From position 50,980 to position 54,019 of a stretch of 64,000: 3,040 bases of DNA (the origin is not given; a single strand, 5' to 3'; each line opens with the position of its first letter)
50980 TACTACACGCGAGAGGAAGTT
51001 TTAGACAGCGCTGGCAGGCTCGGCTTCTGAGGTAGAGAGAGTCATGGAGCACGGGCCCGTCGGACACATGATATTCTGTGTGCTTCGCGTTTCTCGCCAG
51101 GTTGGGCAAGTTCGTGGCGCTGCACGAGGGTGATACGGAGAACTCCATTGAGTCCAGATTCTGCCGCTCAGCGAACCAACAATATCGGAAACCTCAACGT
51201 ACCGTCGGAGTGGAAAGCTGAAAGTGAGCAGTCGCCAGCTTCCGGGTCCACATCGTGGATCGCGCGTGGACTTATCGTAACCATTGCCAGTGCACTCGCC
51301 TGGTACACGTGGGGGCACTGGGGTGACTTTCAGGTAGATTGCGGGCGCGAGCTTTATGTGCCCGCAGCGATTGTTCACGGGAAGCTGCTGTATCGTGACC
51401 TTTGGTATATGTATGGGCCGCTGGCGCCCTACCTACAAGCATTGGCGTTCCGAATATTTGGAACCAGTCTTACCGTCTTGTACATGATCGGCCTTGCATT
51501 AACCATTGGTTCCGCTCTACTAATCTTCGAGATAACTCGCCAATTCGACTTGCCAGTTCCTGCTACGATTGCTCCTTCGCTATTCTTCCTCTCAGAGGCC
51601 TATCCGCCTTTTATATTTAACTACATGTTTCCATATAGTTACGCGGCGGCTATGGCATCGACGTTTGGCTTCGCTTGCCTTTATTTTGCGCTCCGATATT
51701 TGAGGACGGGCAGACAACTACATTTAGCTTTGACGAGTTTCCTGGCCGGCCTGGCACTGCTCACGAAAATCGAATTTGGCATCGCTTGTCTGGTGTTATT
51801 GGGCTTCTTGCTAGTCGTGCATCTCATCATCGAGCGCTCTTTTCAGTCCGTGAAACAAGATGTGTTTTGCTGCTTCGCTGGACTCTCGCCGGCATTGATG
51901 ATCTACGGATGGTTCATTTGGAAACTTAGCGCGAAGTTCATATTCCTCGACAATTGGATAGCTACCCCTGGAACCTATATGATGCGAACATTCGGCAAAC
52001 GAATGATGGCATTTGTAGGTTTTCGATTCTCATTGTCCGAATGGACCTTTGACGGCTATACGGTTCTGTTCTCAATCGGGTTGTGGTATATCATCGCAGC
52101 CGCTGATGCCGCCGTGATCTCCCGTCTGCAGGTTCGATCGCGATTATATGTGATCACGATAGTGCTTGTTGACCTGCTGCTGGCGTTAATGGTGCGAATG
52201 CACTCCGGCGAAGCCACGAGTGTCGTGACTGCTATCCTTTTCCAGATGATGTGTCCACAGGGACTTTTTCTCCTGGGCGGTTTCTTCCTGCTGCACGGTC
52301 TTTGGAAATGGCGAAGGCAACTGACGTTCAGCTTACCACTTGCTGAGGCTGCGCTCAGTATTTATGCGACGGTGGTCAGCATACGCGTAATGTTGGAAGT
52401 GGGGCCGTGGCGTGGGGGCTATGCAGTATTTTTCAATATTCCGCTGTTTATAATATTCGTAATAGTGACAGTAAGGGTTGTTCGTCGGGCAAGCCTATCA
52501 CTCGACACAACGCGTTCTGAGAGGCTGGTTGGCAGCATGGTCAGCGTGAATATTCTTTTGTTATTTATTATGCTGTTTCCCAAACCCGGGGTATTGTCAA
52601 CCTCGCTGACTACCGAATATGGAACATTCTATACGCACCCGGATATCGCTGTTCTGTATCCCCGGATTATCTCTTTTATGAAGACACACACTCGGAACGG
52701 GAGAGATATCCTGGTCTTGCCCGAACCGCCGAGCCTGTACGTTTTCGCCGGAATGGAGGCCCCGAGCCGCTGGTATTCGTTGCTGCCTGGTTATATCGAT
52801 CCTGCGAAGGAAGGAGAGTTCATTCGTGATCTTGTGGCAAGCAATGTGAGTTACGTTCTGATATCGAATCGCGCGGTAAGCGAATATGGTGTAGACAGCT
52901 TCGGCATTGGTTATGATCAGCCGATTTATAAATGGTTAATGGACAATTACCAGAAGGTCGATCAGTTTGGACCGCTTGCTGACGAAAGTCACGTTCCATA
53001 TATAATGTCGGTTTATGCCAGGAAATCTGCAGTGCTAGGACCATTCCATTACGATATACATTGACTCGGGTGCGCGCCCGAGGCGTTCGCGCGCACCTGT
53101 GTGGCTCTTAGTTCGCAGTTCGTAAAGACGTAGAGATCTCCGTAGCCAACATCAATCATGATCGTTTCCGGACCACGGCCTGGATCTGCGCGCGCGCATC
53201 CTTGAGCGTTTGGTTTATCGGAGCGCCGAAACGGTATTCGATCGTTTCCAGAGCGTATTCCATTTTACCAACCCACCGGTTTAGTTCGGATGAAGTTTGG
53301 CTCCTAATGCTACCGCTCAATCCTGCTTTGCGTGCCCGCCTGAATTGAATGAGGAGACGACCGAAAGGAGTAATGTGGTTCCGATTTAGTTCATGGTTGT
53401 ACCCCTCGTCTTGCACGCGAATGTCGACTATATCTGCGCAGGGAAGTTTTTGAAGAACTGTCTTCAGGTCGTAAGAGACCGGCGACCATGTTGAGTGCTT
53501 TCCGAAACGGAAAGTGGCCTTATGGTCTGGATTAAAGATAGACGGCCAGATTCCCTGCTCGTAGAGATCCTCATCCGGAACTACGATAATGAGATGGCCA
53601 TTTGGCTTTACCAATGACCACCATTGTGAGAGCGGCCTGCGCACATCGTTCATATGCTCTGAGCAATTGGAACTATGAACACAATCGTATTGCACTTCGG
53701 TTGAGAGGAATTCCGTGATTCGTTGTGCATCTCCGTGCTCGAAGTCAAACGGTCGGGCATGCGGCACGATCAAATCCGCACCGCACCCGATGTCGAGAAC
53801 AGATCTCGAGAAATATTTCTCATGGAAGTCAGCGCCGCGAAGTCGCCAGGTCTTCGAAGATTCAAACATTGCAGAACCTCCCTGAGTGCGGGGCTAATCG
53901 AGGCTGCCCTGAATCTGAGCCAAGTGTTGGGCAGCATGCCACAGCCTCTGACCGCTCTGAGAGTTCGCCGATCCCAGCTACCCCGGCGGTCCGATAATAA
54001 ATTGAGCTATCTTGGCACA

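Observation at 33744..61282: tRNA-Pro(GGG) genomic island with att direct repeats and arm-type motifs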

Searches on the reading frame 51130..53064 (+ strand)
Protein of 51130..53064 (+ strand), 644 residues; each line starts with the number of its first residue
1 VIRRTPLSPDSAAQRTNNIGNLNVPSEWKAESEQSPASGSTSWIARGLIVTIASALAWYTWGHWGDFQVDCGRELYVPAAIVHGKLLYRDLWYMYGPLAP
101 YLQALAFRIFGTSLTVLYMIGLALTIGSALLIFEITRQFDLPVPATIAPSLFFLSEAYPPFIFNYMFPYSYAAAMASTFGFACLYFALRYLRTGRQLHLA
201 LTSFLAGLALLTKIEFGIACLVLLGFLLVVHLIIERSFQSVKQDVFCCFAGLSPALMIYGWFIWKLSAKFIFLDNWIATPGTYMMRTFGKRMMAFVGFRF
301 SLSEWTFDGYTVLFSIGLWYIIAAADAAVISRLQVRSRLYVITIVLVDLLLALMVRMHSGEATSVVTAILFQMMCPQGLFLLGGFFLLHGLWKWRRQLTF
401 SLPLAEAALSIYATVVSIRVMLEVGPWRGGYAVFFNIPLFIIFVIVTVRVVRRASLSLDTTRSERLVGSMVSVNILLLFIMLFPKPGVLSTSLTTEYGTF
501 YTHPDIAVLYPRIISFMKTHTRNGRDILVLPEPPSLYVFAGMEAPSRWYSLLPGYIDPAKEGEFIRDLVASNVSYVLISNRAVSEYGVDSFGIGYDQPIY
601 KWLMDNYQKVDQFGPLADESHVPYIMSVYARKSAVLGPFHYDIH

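Call 10: search_protein_families(library=pfam, proteins=[window:51130-53064:+], max_evalue=0.01)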
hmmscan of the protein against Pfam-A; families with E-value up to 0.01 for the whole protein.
window:51130-53064:+ (644 aa): 1 family
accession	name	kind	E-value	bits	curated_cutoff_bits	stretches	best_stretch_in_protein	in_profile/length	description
PF13231.12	PMT_2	-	8.3e-07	29.8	26.1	1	97-256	4-158/160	Dolichyl-phosphate-mannose-protein mannosyltransferase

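Call 36: search_protein_families(library=ncbifam, proteins=[window:51130-53064:+], max_evalue=0.001)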
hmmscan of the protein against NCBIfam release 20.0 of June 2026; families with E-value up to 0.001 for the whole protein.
window:51130-53064:+ (644 aa): 0 families

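Call 98: search_protein_families(library=padloc, proteins=[window:51130-53064:+], max_evalue=0.001)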
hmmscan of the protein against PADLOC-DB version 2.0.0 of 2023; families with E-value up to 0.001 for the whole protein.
window:51130-53064:+ (644 aa): 0 families

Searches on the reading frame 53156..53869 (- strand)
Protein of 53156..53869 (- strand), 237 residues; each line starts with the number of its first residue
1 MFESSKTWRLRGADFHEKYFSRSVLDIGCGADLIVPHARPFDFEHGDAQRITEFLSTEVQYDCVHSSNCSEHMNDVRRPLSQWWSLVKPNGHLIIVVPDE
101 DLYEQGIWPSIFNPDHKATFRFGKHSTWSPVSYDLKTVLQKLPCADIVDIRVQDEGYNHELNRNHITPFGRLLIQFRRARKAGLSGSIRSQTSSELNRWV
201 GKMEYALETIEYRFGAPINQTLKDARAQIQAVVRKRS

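Call 10: search_protein_families(library=pfam, proteins=[window:53156-53869:-], max_evalue=0.01)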
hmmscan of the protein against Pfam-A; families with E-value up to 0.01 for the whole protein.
window:53156-53869:- (237 aa): 5 families
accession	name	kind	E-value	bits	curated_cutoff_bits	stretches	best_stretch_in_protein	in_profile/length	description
PF13489.12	Methyltransf_23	-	2.1e-09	37.8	27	1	22-104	24-125/164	Methyltransferase domain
PF08242.18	Methyltransf_12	-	1.2e-05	26.4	30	1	45-93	55-98/98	Methyltransferase domain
PF08241.18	Methyltransf_11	-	1.5e-05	26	21.2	1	41-95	44-95/95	Methyltransferase domain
PF13649.12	Methyltransf_25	-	0.0011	20.1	27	0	41-91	48-97/97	Methyltransferase domain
PF13847.12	Methyltransf_31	-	0.0061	16.7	27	0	42-99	57-113/145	Methyltransferase domain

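Call 36: search_protein_families(library=ncbifam, proteins=[window:53156-53869:-], max_evalue=0.001)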
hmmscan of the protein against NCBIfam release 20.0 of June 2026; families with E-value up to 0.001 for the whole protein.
window:53156-53869:- (237 aa): 1 family
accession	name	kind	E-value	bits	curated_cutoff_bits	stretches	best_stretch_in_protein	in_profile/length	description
TIGR01983.1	UbiG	equivalog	1.6e-05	24.3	102.95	0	49-95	104-151/228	bifunctional 2-polyprenyl-6-hydroxyphenol methylase/3-demethylubiquinol 3-O-methyltransferase UbiG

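Call 98: search_protein_families(library=padloc, proteins=[window:53156-53869:-], max_evalue=0.001)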
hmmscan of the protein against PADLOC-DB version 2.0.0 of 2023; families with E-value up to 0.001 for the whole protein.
window:53156-53869:- (237 aa): 0 families
